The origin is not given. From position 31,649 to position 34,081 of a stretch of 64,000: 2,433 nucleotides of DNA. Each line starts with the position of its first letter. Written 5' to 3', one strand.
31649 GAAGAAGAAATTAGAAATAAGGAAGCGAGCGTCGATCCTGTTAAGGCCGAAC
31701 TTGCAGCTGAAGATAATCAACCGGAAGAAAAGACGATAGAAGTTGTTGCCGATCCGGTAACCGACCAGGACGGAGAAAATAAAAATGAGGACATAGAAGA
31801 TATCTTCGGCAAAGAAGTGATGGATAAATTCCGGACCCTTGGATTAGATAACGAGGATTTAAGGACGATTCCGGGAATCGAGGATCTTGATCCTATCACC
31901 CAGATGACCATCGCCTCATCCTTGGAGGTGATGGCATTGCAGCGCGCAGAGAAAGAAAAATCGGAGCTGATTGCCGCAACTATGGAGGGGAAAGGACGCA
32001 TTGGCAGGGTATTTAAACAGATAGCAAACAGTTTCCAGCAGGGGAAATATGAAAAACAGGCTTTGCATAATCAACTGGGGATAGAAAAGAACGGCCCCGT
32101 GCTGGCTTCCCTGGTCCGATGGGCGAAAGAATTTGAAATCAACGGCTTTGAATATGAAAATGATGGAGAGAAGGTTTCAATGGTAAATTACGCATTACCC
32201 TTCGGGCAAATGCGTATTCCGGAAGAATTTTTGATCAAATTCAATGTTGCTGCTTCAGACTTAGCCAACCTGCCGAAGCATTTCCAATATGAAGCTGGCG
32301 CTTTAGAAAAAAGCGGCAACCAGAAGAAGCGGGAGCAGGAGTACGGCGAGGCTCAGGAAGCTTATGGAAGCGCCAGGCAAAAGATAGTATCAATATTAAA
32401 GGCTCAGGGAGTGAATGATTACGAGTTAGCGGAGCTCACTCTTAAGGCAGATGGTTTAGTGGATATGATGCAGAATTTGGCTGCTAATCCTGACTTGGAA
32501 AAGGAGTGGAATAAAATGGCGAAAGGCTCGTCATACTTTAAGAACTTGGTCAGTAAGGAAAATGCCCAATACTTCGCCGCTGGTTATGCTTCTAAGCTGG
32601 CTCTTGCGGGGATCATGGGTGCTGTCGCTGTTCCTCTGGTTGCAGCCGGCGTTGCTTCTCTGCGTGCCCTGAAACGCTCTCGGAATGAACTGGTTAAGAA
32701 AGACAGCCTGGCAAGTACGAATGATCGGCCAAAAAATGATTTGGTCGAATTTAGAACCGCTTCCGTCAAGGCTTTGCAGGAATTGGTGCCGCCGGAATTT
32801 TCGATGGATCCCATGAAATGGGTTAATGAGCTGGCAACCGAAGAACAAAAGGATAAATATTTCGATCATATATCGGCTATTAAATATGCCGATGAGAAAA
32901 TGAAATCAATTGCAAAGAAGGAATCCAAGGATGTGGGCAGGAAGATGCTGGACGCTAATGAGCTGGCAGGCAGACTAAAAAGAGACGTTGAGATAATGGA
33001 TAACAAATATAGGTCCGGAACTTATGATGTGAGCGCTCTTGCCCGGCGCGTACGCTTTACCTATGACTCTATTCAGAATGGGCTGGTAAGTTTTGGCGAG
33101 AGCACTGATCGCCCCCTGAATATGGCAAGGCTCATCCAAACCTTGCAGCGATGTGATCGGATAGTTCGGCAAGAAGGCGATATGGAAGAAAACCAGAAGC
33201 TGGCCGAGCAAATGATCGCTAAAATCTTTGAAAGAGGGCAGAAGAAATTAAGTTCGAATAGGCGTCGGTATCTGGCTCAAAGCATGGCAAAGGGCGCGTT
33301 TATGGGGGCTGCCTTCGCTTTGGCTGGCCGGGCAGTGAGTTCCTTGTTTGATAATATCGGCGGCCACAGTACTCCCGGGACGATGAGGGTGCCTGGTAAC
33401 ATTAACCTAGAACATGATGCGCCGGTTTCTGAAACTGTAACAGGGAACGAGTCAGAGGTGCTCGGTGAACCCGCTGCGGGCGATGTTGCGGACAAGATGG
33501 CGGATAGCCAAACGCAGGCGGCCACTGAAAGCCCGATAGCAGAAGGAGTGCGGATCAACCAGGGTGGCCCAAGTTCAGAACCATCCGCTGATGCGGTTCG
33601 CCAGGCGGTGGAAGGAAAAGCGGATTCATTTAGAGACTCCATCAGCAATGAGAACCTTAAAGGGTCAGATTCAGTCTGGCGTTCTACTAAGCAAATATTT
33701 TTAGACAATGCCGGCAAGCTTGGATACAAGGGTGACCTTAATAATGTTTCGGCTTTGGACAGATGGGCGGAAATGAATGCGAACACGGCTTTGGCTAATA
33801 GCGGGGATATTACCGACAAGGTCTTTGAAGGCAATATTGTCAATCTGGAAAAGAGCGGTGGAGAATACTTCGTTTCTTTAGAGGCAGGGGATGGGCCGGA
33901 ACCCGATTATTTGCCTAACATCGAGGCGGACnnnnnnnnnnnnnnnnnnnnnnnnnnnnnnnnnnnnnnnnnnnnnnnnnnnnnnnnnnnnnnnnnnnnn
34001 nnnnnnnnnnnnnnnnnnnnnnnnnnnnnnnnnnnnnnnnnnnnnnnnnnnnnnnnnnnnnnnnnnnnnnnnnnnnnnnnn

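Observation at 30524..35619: Five-kb orphan island next to the 16S gene: 56-aa ORF, 1269-aa acidic two-TM protein, 311-aa secreted protein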

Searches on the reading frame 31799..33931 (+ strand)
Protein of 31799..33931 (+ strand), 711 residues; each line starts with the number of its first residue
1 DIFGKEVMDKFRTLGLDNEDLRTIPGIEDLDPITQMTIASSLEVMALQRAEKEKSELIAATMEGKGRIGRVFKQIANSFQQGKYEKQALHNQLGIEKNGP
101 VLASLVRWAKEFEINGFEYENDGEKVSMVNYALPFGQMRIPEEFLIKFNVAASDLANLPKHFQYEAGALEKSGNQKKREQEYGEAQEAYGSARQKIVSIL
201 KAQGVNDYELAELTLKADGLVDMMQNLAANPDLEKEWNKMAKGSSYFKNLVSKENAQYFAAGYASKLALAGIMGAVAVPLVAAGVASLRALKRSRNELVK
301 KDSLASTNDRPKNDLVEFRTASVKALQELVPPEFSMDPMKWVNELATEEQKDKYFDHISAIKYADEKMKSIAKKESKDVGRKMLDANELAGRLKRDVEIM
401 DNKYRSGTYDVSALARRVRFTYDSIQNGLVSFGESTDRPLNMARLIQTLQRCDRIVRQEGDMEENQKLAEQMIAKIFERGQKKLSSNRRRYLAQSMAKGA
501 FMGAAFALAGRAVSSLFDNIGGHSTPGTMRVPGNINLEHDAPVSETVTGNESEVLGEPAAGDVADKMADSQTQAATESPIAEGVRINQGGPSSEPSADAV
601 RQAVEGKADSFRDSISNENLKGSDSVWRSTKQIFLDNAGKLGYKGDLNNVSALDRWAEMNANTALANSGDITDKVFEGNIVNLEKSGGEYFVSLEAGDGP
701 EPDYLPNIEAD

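Call 32: find_homologous_proteins(query=A1, max_evalue=0.00001)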
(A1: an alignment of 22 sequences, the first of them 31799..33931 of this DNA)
Query A1 (22 sequences) (711 aa, profile of the alignment): 1 proteins with E <= 0.00001 among 8000 candidates.
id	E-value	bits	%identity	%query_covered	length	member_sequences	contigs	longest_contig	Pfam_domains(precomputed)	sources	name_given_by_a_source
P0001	2.3e-212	726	100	100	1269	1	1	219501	-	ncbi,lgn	ncbi:MAG: hypothetical protein ACM3PZ_01250 [Bacillota bacterium]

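Call 34: find_related_loci(query=A1, collection=genome_contigs, flank=10000)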
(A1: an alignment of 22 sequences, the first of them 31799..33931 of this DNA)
Query A1 (711 aa) in genome_contigs; peptide patterns used: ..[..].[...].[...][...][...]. (x = any residue, [..] = any of these).
23 stretches matched a pattern; 16 encode a relative of the query (tblastn E <= 1e-3); 16 distinct loci.
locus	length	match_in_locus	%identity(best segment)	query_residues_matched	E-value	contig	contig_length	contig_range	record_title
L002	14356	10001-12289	31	3-704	2e-84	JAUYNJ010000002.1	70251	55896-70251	MAG: bacterium isolate C3_metabat.bin.14 C3_k141_32918, whole genome shotgun sequence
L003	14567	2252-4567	31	6-711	2e-82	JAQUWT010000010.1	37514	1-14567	MAG: Patescibacteria group bacterium isolate STD2_197 NODE_3826_length_37514_cov_4.599567_Sandtown_D2, whole genome shot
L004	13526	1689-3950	29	6-709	1e-81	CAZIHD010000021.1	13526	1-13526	MAG TPA_asm: uncultured Gammaproteobacteria bacterium isolate SRP089250_co1_144 genome assembly, contig: NODE_8053_lengt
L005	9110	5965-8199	28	6-709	2e-76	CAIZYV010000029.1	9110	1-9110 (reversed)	Candidatus Falkowbacteria bacterium isolate Loc090907-5m_bin-395 genome assembly, contig: bin-395:029/114, whole genome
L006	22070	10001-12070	30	7-705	3e-69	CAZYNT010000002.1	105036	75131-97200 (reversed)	MAG TPA_asm: uncultured Gammaproteobacteria bacterium isolate SRP263991_co4_298 genome assembly, contig: NODE_107_length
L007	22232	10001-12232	28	8-704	2e-60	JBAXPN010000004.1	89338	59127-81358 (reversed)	MAG: Candidatus Falkowbacteria bacterium isolate ELA532 MAG532_4, whole genome shotgun sequence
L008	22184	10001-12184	30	1-710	1e-77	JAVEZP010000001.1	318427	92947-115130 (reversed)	MAG: Patescibacteria group bacterium isolate BF4_68 NODE_35_length_318427_cov_32.135375_Biofilm4, whole genome shotgun s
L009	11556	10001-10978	31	413-704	7e-32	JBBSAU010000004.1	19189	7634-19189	MAG: Patescibacteria group bacterium isolate La6_metabat2.044 La6_metabat2.044_K_2630718_L_19189_cov_20.1805, whole geno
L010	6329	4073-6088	25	3-704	8e-32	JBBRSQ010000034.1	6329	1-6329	MAG: Patescibacteria group bacterium isolate La2_metabat2.105 La2_metabat2.105_K_2495672L6329_cov_30.2807, whole genome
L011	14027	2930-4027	27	413-702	2e-28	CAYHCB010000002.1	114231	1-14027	MAG TPA_asm: uncultured Gammaproteobacteria bacterium isolate ERP119702_co1_231 genome assembly, contig: NODE_90_length_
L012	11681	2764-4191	28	209-706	1e-29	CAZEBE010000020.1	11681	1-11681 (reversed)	MAG TPA_asm: uncultured Gammaproteobacteria bacterium isolate SRP192927_co1_989 genome assembly, contig: NODE_12987_leng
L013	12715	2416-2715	53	607-705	1e-22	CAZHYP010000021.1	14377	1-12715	MAG TPA_asm: uncultured Gammaproteobacteria bacterium isolate SRP192927_co4_803 genome assembly, contig: NODE_9263_lengt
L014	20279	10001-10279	49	611-702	1e-21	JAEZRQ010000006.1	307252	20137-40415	MAG: Candidatus Parcubacteria bacterium isolate OH_PDB_195 k127_1097637, whole genome shotgun sequence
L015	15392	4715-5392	30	476-707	1e-13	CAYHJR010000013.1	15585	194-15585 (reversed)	MAG TPA_asm: uncultured Candidatus Saccharibacteria bacterium isolate ERP119705_co13_491 genome assembly, contig: NODE_4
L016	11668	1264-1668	36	579-710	1e-12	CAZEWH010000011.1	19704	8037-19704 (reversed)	MAG TPA_asm: uncultured Gammaproteobacteria bacterium isolate SRP077602_co5_241 genome assembly, contig: NODE_13372_leng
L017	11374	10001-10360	35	590-710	6e-9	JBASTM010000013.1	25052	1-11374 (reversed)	MAG: Minisyncoccia bacterium isolate MFD03232_ilm_asm_bin42 k127_240029, whole genome shotgun sequence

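Call 40: predict_structure(alignment_id=A1)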
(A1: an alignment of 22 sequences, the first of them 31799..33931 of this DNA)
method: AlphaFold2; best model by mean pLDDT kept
length: 711 residues; sequences in the alignment: 22
mean_pLDDT: 64.3   pTM: 0.44
mean pLDDT of the five models: 64.3, 62.6, 59.9, 57.9, 57.7
residues with pLDDT >= 90: 69; 70-90: 309; 50-70: 108; < 50: 225
segments of 3 or more residues with pLDDT < 50: 231-289, 300-312, 376-381, 404-407, 458-466, 479-484, 499-607, 703-711
pLDDT, mean of each block of 10 residues (from residue 1): 80 88 88 82 76 76 64 60 75 82 76 77 80 80 89 84 58 74 89 90 82 77 67 45 37 31 30 32 43 55 37 70 88 84 89 90 82 52 74 75 53 72 71 77 73 58 44 49 53 53 41 35 24 23 26 27 26 25 26 36 42 83 85 93 91 92 87 81 87 80 46 35
secondary structure, 60 per line:
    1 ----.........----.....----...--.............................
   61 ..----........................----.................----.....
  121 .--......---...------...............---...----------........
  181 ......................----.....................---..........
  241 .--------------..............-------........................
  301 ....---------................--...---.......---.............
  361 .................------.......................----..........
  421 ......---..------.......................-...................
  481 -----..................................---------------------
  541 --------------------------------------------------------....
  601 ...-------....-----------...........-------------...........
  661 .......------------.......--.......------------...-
elements in order (helices of 4 or more, strands of 3 or more residues): H5-13 H18-22 H32-62 H67-90 H95-111 E116-121 E124-129 H142-156 H173-202 H207-227 H231-241 H256-269 H277-304 H314-329 H338-344 H348-377 H386-406 H411-426 H438-460 H462-480 H486-519 H597-603 E611-614 H626-636 H650-667 E680-686 E689-695
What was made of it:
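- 31799..32548 (+): Block A (aa 366-615): conserved helical domain with one beta-hairpin. AlphaFold2 pLDDT about 75-90 over core residues 1-220 (call 40).
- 32663..33292 (+): Inter-segment region (aa 654-863), highly charged and helical. It includes conserved block B (aa 781-860, motif GLVNFG). K/R clusters flank it on both sides. Helices in the model (call 40).
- The AlphaFold2 model is low-confidence around both hydrophobic segments (call 40).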

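Call 44: fold_search(model_id=the predicted structure, library=pdb)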
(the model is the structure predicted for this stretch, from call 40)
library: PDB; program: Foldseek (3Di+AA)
matches with E <= 10: 152; with E <= 0.001: 0
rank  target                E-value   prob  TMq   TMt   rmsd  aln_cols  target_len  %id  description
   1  9bd6_A                3.7e-01  0.12  0.08  0.10  29.5       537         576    9  PaMsbA in an occluded, outward conformation (released 2025-09-03)
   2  7ocy_B                4.4e-01  0.10  0.08  0.09  28.3       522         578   11  Enterococcus faecalis EfrCD in complex with a nanobody (released 2022-05-18)
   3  6v9z_A                5.8e-01  0.08  0.07  0.07  28.8       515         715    9  Cryo-EM structure of PCAT1 bound to its CtA peptide substrate (released 2020-01-22)
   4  7px4                  6.1e-01  0.07  0.08  0.12  24.8       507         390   12  Crystal structure of the adenosine A2A receptor (A2A-PSB1-bRIL) in complex with preladenant conjugate PSB-2113 (released 2022-03-02)
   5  8tgi_A                6.4e-01  0.09  0.10  0.16  25.1       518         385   11  VMAT1 dimer with dopamine and reserpine (released 2024-03-20)
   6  8px9_B                6.9e-01  0.14  0.09  0.11  24.0       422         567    8  Structure of the antibacterial peptide ABC transporter McjD, solved at wavelength 2.75 A (released 2023-10-25)
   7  8vp6_B                7.3e-01  0.16  0.12  0.13  23.9       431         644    8  Cryo-EM structure of the ABC transporter PCAT1 bound with Mg_class_2 (released 2024-10-30)
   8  8vp5_A                7.9e-01  0.14  0.10  0.10  22.2       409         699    8  Cryo-EM structure of the ABC transporter PCAT1 bound with ADP and Substrate (released 2024-10-30)
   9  4pl0_A                7.9e-01  0.11  0.08  0.10  25.6       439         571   10  Crystal structure of the antibacterial peptide ABC transporter McjD in an outward occluded state (released 2014-06-18)
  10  8rwd                  9.9e-01  0.06  0.09  0.13  24.0       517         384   11  Crystal structure of the adenosine A2A receptor in complex with the synthetic photoswitch 'StilSwitch3 (released 2025-01-08)
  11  4pl0_B                1.1e+00  0.09  0.09  0.10  25.0       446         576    8  Crystal structure of the antibacterial peptide ABC transporter McjD in an outward occluded state (released 2014-06-18)
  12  7aro                  1.1e+00  0.05  0.08  0.12  24.9       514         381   12  Crystal structure of the non-ribose partial agonist LUF5833 bound to the adenosine A2A receptor (released 2021-04-07)
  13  9j9z_A                1.4e+00  0.08  0.11  0.13  28.5       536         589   11  Cryo-EM structure of Outward state Anhydromuropeptide permease (AmpG) complex with GlcNAc-1,6-anhMurNAc (released 2025-07-16)
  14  8rwc                  1.4e+00  0.05  0.08  0.12  24.9       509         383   12  Crystal structure of the adenosine A2A receptor in complex with the synthetic photoswitch 'StilSwitch2 (released 2025-01-08)
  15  9azl_A                1.4e+00  0.13  0.12  0.12  23.7       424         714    9  Cryo-EM structure of the ABC transporter PCAT1 bound with MgADP class1 (released 2024-10-30)
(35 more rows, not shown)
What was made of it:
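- Tried and rejected: Foldseek of the core model against PDB gave noise, with ABC-exporter and GPCR helices on top (call 44).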

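Call 45: search_protein_families(library=pfam, alignment_id=A1, max_evalue=1)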
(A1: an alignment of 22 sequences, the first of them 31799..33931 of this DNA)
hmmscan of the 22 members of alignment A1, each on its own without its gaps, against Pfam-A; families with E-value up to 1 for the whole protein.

A. member 1, window:31799-33931:+ (711 aa): 2 families
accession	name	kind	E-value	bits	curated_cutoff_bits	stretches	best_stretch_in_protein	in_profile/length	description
PF19086.5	Terpene_syn_C_2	-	0.06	13.5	23.7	1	443-497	24-79/199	Terpene synthase family 2, C-terminal metal binding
PF01226.23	Form_Nir_trans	-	0.085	12.7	34.6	1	471-518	1-47/240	Formate/nitrite transporter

B. families by the number of members that match (of 22 scanned): 22 families
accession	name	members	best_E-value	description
PF16525.10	MHB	3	0.032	Haemophore, haem-binding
PF22652.1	DUF7006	2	0.081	Family of unknown function (DUF7006)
PF14703.12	PHM7_cyt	1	0.0035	Cytosolic domain of 10TM putative phosphate transporter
PF15188.11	CCDC-167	1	0.026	Coiled-coil domain-containing protein 167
PF05130.17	FlgN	1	0.033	FlgN protein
PF08909.16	DUF1854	1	0.034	Domain of unknown function (DUF1854)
PF19111.5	DUF5798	1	0.042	Family of unknown function (DUF5798)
PF24610.1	DUF7623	1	0.042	Domain of unknown function (DUF7623)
PF10241.14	KxDL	1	0.049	Uncharacterized conserved protein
PF05887.16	Trypan_PARP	1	0.056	Procyclic acidic repetitive protein (PARP)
PF19086.5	Terpene_syn_C_2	1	0.06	Terpene synthase family 2, C-terminal metal binding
PF21262.3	RRP40_S1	1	0.06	Exosome complex component RRP40, S1 domain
PF22878.1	SPT2_N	1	0.067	SPT2 N-terminal domain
PF11458.13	Mistic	1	0.084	Membrane-integrating protein Mistic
PF01226.23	Form_Nir_trans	1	0.085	Formate/nitrite transporter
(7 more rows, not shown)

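Call 61: fold_search(model_id=the predicted structure, library=viral)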
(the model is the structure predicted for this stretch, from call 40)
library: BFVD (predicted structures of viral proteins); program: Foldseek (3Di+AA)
matches with E <= 10: 152; with E <= 0.001: 1
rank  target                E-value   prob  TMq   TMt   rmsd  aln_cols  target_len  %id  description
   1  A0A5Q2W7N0            3.8e-04  0.60  0.08  0.07  42.6       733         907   13  (no name in the UniProt tables at hand)
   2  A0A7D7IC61            3.9e-03  0.33  0.07  0.07  38.9       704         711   12  (no name in the UniProt tables at hand)
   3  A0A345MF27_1          1.7e-02  0.30  0.07  0.07  55.0       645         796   14  Tape measure protein [Mycobacterium phage Ryadel]
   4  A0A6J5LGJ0            3.3e-02  0.38  0.11  0.12  36.9       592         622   14  Bacteriophage lambda, GpH, tail tape measure, C-terminal [uncultured Caudovirales phage]
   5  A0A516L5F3            4.0e-02  0.15  0.07  0.08  34.5       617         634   12  (no name in the UniProt tables at hand)
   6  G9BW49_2              4.3e-02  0.21  0.09  0.09  76.0       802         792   11  (no name in the UniProt tables at hand)
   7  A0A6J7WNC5            5.2e-02  0.21  0.09  0.09  34.5       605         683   12  Uncharacterized protein [uncultured Caudovirales phage]
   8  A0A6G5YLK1            5.4e-02  0.16  0.10  0.09  37.0       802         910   13  (no name in the UniProt tables at hand)
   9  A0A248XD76            5.7e-02  0.14  0.07  0.04  50.3       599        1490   12  Putative tail tape measure protein [Klebsiella phage YMC16/01/N133_KPN_BP]
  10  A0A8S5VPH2            8.5e-02  0.08  0.08  0.05  41.0       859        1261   10  (no name in the UniProt tables at hand)
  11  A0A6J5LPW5            8.9e-02  0.15  0.09  0.10  72.4       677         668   13  Uncharacterized protein [uncultured Caudovirales phage]
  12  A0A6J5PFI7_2          9.3e-02  0.10  0.08  0.06  52.6       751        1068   13  Large polyvalent protein associated domain-containing protein [uncultured Caudovirales phage]
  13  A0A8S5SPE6            9.7e-02  0.11  0.08  0.06  36.8       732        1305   10  Tape measure domain protein [Myoviridae sp. ct7Mg7]
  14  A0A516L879            1.1e-01  0.18  0.11  0.07  34.1       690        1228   11  (no name in the UniProt tables at hand)
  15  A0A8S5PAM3            1.6e-01  0.10  0.09  0.08  34.8       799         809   13  Tail tape measure protein (Fragment) [Siphoviridae sp. ctwzt2]
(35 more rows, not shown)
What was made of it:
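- On Phage tail tape-measure protein: BFVD hits have TM-scores of about 0.1 (call 61).
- Closest known: Phage tail tape-measure proteins. Same: They are the weak top hits in BFVD (call 61).
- The top BFVD Foldseek hits include tape-measure proteins (E 4e-4 to 1; call 61).
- Tried and rejected: Foldseek of the core against BFVD gave tape-measure-like hits with TM-scores of about 0.1, which I rejected as similarity of long helices (call 61).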

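Call 76: search_protein_families(library=pfam, proteins=[L015:5970-6275:+, L015:1436-2482:-, L015:6405-8390:+, L016:3485-4204:+, L017:5990-6676:+, L017:4902-5936:+, L006:7703-8551:+], max_evalue=0.01)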
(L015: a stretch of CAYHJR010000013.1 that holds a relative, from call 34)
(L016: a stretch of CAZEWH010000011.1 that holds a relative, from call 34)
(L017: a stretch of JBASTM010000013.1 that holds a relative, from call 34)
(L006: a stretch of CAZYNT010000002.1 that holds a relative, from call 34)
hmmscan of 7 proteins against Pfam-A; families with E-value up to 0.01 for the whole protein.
L015:5970-6275:+ (101 aa): 1 family
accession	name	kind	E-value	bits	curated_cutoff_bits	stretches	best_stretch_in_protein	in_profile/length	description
PF18908.5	DUF5663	-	1.8e-08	35.3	23.7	1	14-91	5-82/84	Protein of unknown function (DUF5663)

L015:1436-2482:- (348 aa): 8 families
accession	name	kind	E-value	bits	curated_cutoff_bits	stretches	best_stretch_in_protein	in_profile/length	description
PF01551.29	Peptidase_M23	-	7.8e-31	106.6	28.7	1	254-345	3-91/96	Peptidase family M23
PF01476.26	LysM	-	7.5e-22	77.5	20.9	2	116-157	1-42/43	LysM domain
PF23473.1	LysM3_LYK4_5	-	1.1e-13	51.4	29.3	2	116-157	5-45/48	LYK4/5 LysM3 domain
PF23446.1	LysM1_NFP_LYK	-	3.4e-07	31.5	36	0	122-160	16-55/60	NFP/LYK LysM1 domain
PF23462.1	LysM3_NFP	-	5.3e-06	27.3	28.1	0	116-143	5-32/48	NFP LysM3 domain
PF23577.1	LysM_RLK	-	0.0019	18.6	27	0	116-135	3-22/44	LysM domain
PF13542.12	HTH_Tnp_ISL3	-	0.0072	16.2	27.4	0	123-139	28-44/51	Helix-turn-helix domain of transposase family ISL3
PF12116.14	SpoIIID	-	0.0089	16.6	27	0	112-138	10-36/82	Stage III sporulation protein D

L015:6405-8390:+ (661 aa): 8 families
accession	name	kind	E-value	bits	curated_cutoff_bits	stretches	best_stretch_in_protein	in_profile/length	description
PF00580.27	UvrD-helicase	-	5.6e-87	292.3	23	1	20-292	1-271/271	UvrD/REP helicase N-terminal domain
PF13361.12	UvrD_C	-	3.4e-69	234.4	25.6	1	298-618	2-349/350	UvrD-like helicase C-terminal domain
PF13245.12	AAA_19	-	2.4e-22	80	25.1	1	24-275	1-132/134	AAA domain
PF13538.12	UvrD_C_2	-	1e-11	45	27.4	2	592-614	29-51/52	UvrD-like helicase C-terminal domain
PF01443.25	Viral_helicase1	-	1.8e-07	31.7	21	1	518-613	151-225/228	Viral superfamily 1 RNA helicase core domain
PF13087.12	AAA_12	-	7.7e-07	29.3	27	0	546-614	132-190/195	AAA domain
PF13604.12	AAA_30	-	9.6e-07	29.2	27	1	20-81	2-64/191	AAA domain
PF13086.12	AAA_11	-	0.00094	19.5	27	1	20-90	2-76/257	AAA domain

L016:3485-4204:+ (239 aa): 0 families

L017:5990-6676:+ (228 aa): 1 family
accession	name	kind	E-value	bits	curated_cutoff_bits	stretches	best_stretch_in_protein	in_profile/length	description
PF01797.21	Y1_Tnp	-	5.4e-10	39.9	23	1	70-145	39-119/121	Transposase IS200 like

L017:4902-5936:+ (344 aa): 2 families
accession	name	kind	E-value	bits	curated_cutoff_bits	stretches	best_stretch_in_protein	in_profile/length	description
PF13365.12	Trypsin_2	-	8.2e-08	33.5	27.6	1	138-300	1-143/144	Trypsin-like peptidase domain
PF00089.32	Trypsin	-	0.0011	19.2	20.6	1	134-212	19-99/220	Trypsin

L006:7703-8551:+ (282 aa): 2 families
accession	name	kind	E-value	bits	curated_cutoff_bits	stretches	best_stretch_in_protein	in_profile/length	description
PF00753.33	Lactamase_B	-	5.8e-12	46.4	22.7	1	47-244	2-195/196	Metallo-beta-lactamase superfamily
PF12706.13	Lactamase_B_2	-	2.3e-05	24.5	27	1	64-132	3-74/200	Beta-lactamase superfamily domain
